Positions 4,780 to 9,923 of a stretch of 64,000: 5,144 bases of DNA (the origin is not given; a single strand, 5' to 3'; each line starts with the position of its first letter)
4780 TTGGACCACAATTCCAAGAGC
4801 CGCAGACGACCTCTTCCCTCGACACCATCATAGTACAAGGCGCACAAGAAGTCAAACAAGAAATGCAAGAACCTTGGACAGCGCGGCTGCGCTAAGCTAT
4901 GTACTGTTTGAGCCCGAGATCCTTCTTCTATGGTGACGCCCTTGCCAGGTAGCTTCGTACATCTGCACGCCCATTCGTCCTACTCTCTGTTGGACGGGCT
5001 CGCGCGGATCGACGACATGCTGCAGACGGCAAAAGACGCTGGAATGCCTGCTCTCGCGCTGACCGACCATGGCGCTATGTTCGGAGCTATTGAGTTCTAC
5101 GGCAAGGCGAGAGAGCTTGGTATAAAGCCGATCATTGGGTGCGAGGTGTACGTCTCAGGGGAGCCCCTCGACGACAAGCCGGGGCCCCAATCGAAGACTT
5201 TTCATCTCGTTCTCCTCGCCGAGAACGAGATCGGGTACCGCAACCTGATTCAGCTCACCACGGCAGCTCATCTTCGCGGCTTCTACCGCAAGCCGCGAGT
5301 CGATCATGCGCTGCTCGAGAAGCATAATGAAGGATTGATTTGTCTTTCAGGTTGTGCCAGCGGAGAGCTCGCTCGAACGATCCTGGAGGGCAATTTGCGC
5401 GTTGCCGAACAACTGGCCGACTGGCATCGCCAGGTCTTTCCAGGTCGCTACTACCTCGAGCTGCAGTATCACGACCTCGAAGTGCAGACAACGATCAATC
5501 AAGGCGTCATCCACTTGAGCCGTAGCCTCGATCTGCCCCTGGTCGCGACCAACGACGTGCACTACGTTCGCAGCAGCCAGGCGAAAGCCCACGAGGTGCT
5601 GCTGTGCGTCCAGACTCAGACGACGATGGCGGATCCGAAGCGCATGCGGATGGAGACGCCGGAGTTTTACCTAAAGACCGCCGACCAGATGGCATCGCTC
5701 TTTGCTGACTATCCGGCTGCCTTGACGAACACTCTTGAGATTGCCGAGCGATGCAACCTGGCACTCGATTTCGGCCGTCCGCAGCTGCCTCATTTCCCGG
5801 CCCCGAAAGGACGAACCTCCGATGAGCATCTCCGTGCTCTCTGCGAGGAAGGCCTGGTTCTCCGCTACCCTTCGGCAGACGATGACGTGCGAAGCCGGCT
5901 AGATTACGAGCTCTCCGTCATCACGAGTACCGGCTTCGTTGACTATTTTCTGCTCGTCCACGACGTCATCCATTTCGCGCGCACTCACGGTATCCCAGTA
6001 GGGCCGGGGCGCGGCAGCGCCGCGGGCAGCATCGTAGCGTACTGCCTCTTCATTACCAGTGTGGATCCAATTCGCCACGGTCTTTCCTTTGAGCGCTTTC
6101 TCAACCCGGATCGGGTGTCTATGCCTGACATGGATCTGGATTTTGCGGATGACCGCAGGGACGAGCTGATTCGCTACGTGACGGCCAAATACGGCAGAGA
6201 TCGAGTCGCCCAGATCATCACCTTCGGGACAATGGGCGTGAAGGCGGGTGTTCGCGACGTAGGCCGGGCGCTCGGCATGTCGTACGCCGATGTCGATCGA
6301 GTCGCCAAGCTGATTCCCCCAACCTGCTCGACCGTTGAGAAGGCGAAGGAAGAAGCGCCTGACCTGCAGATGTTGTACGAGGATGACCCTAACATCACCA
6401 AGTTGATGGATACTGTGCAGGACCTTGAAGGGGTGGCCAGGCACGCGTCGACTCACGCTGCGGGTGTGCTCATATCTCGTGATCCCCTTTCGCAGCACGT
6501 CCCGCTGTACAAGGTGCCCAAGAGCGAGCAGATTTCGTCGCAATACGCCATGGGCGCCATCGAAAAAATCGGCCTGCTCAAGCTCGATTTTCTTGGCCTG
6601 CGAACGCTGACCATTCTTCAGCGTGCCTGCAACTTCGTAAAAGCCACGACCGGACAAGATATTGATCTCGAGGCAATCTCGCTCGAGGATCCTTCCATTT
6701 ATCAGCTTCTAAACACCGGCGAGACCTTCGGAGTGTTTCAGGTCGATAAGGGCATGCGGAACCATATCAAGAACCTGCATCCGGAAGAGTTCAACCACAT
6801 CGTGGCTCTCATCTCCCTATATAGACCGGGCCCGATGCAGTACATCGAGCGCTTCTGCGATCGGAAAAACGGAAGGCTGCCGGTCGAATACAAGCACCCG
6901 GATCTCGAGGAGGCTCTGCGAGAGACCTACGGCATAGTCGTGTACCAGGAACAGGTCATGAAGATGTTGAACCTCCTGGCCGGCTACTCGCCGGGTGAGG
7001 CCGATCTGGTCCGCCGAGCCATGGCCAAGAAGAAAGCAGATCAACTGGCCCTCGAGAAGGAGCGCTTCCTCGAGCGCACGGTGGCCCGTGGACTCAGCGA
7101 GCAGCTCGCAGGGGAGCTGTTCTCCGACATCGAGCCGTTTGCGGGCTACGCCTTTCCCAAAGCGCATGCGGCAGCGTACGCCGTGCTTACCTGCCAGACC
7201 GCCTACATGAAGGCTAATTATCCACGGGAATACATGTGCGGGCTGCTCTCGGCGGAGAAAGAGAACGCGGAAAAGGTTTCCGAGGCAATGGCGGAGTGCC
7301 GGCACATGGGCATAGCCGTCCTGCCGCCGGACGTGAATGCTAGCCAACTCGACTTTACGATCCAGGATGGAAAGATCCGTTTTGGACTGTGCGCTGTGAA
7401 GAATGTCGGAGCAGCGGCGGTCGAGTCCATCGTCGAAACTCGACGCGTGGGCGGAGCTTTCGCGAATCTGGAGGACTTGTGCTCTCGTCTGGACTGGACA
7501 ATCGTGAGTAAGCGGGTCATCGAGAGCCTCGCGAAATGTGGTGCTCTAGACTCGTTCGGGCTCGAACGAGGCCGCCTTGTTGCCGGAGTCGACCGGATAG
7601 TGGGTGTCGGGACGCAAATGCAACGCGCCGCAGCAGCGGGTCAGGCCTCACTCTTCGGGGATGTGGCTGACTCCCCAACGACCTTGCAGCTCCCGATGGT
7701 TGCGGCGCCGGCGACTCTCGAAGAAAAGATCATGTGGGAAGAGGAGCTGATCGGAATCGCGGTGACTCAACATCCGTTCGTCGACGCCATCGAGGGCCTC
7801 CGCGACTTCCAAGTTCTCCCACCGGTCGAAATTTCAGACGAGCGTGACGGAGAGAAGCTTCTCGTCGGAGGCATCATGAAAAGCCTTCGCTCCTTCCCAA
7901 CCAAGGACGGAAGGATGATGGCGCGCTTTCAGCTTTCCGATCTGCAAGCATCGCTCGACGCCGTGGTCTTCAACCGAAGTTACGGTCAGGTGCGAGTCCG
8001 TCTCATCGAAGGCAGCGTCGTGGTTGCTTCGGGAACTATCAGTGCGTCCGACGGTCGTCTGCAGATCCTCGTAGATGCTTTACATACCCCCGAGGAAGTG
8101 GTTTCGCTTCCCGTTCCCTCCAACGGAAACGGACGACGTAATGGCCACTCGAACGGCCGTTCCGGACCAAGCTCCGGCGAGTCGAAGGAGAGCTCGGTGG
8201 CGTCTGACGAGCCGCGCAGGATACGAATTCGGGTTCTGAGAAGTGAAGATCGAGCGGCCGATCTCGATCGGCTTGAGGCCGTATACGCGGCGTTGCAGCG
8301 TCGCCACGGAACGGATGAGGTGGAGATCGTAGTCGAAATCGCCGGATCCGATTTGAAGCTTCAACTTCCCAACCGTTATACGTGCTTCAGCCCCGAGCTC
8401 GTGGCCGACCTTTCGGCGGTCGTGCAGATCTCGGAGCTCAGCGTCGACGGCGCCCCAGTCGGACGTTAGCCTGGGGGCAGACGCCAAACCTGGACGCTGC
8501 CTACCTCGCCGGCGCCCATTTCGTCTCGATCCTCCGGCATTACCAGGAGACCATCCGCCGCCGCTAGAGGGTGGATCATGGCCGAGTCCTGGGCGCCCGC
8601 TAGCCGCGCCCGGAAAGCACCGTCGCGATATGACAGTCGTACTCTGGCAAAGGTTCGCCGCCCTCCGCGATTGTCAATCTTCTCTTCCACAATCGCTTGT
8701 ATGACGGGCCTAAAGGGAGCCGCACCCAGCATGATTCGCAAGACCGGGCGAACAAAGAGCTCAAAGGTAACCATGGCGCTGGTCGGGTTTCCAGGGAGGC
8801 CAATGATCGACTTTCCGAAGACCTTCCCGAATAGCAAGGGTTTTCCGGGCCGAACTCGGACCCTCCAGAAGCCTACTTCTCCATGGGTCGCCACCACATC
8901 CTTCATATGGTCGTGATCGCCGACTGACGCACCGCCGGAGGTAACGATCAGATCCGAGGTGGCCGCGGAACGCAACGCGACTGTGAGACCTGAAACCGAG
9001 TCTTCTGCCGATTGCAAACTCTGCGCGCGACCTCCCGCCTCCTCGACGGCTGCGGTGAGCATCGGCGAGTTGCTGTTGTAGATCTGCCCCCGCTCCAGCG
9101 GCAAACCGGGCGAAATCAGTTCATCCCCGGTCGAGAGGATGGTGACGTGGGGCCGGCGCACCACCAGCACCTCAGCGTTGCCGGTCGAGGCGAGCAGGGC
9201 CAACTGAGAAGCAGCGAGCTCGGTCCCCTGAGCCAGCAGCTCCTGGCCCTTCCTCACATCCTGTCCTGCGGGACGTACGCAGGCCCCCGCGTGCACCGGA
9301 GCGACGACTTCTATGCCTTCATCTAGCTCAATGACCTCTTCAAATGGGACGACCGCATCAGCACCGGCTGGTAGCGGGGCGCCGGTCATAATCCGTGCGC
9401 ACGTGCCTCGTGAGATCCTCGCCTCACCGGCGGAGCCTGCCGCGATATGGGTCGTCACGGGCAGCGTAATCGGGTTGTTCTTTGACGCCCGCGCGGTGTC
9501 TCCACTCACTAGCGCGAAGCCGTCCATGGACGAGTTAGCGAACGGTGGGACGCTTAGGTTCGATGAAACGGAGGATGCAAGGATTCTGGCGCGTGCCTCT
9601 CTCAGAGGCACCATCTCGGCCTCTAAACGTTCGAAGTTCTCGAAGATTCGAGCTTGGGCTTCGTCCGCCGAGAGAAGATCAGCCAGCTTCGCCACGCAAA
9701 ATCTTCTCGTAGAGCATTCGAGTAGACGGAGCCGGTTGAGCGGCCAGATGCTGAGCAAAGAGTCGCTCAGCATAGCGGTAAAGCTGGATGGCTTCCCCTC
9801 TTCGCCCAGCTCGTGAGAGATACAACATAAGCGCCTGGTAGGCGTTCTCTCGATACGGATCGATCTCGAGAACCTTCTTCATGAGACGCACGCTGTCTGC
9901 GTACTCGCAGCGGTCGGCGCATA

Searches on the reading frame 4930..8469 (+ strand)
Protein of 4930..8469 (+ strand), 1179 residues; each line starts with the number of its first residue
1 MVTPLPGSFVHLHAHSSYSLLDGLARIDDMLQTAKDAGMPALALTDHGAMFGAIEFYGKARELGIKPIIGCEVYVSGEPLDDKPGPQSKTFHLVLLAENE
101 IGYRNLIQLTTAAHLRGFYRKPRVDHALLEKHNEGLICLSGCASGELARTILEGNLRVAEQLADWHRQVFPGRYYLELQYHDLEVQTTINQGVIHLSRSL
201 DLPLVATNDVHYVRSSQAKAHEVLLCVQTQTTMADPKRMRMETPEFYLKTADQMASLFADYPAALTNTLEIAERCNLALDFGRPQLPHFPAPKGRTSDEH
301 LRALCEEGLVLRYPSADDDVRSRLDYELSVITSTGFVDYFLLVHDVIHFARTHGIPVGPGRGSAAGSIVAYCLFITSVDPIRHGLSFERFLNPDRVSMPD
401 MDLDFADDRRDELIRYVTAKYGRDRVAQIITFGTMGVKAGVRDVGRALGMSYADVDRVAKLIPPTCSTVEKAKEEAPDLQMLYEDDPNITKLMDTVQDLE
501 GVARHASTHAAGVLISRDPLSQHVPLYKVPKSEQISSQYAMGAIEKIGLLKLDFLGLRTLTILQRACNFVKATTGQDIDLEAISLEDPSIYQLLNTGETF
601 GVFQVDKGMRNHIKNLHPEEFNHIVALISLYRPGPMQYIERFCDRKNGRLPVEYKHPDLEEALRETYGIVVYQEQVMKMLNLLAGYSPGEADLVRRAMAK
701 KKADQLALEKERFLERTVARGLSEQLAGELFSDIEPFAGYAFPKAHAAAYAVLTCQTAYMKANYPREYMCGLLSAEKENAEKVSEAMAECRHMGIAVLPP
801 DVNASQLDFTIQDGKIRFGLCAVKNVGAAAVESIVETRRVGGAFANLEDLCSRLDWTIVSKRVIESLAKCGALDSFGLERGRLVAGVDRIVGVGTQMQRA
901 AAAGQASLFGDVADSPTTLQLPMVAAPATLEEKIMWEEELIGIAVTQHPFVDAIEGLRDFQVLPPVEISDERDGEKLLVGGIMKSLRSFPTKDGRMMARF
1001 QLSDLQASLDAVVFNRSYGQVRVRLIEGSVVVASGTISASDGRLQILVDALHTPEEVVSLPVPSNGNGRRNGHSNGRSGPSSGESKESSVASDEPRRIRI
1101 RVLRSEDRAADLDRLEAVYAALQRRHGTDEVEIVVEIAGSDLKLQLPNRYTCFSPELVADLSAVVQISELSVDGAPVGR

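Call 27: search_protein_families(library=pfam, proteins=[window:4930-8469:+], max_evalue=0.00001)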
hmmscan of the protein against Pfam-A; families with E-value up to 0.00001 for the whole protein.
window:4930-8469:+ (1179 aa): 5 families
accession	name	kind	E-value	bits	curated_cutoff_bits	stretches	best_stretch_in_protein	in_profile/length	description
PF07733.18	DNA_pol3_alpha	-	3.9e-97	325.4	23.9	1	299-556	1-260/260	Bacterial DNA polymerase III alpha NTPase domain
PF02811.25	PHP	-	1.4e-56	191.8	26.4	1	11-181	1-164/164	PHP domain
PF17657.6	DNA_pol3_finger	-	6.9e-56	188.6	22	1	559-720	1-165/166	Bacterial DNA polymerase III alpha subunit finger domain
PF14579.12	HHH_6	-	3.1e-30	104.7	25.6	1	794-882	1-89/90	Helix-hairpin-helix motif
PF01336.31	tRNA_anti-codon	-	7e-09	35.9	27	1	979-1051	3-72/75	OB-fold nucleic acid binding domain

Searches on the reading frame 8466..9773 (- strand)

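Call 27: search_protein_families(library=pfam, proteins=[window:8466-9773:-], max_evalue=0.00001)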
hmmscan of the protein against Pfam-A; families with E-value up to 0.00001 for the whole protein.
window:8466-9773:- (435 aa): 3 families
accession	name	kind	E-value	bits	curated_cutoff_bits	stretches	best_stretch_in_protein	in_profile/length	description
PF03453.22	MoeA_N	-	2.3e-44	151.3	30.8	1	35-198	2-160/160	MoeA N-terminal region (domain I and II)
PF00994.29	MoCF_biosynth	-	3.4e-32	111.6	26.6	1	212-346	2-143/144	Probable molybdopterin binding domain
PF03454.20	MoeA_C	-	2e-14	54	22.1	1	360-428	2-70/72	MoeA C-terminal region (domain IV)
